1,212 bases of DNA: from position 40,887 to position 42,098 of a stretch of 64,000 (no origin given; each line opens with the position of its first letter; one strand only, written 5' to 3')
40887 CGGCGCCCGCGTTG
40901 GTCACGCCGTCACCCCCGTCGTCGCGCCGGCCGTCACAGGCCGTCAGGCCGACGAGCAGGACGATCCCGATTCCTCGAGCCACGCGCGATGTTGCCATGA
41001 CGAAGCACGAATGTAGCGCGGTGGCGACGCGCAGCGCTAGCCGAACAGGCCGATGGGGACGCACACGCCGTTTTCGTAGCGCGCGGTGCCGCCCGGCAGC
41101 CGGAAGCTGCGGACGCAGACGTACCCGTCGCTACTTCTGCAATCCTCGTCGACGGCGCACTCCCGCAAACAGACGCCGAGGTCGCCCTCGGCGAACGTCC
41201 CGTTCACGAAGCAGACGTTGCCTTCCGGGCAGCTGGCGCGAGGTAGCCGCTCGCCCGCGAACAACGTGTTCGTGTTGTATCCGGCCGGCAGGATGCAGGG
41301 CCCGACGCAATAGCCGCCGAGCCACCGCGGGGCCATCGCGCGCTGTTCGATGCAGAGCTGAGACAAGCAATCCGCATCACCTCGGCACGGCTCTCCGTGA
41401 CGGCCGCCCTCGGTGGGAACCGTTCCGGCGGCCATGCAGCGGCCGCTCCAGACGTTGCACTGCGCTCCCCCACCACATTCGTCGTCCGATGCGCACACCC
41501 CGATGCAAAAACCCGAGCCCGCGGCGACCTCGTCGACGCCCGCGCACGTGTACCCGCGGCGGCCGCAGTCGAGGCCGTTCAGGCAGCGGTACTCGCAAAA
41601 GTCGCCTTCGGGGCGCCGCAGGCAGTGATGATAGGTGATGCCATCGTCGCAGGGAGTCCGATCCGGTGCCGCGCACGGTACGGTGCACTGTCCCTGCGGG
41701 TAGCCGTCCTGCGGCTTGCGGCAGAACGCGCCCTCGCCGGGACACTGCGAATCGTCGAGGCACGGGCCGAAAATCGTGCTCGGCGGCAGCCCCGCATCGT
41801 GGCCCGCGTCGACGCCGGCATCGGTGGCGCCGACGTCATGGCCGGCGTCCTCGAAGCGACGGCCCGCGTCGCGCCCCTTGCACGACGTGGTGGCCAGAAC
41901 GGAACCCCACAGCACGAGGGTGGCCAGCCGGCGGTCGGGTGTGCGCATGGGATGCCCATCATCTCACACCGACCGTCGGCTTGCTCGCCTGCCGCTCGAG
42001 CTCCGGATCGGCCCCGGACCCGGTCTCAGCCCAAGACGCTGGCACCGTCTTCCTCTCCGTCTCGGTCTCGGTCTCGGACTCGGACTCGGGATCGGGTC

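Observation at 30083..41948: A 12-kb block of exported redox and propeller lipoproteins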

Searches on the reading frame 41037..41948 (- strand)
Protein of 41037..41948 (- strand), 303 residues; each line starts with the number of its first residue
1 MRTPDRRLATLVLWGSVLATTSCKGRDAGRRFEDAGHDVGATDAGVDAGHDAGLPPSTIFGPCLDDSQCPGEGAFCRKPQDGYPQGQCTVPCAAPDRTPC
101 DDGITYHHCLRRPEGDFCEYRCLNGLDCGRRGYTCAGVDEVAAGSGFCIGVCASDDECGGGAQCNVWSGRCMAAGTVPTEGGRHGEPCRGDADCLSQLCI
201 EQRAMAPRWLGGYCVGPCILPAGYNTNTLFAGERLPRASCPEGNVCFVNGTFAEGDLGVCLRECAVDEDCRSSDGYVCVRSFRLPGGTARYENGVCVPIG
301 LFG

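Call 12: search_protein_families(library=pfam, proteins=[window:41037-41948:-], max_evalue=0.01)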
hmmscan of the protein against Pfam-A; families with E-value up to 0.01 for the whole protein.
window:41037-41948:- (303 aa): 0 families

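Call 13: search_protein_families(library=ncbifam, proteins=[window:41037-41948:-], max_evalue=0.01)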
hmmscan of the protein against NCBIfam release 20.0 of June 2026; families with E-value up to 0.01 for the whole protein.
window:41037-41948:- (303 aa): 0 families

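Call 41: find_related_loci(query=window:41037-41948:-, collection=metagenome_contigs, flank=8000)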
Query window:41037-41948:- (303 aa) in metagenome_contigs; peptide patterns used: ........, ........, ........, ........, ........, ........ (x = any residue, [..] = any of these).
158 stretches matched a pattern, but none encodes a relative of the query by tblastn (E <= 1e-3).
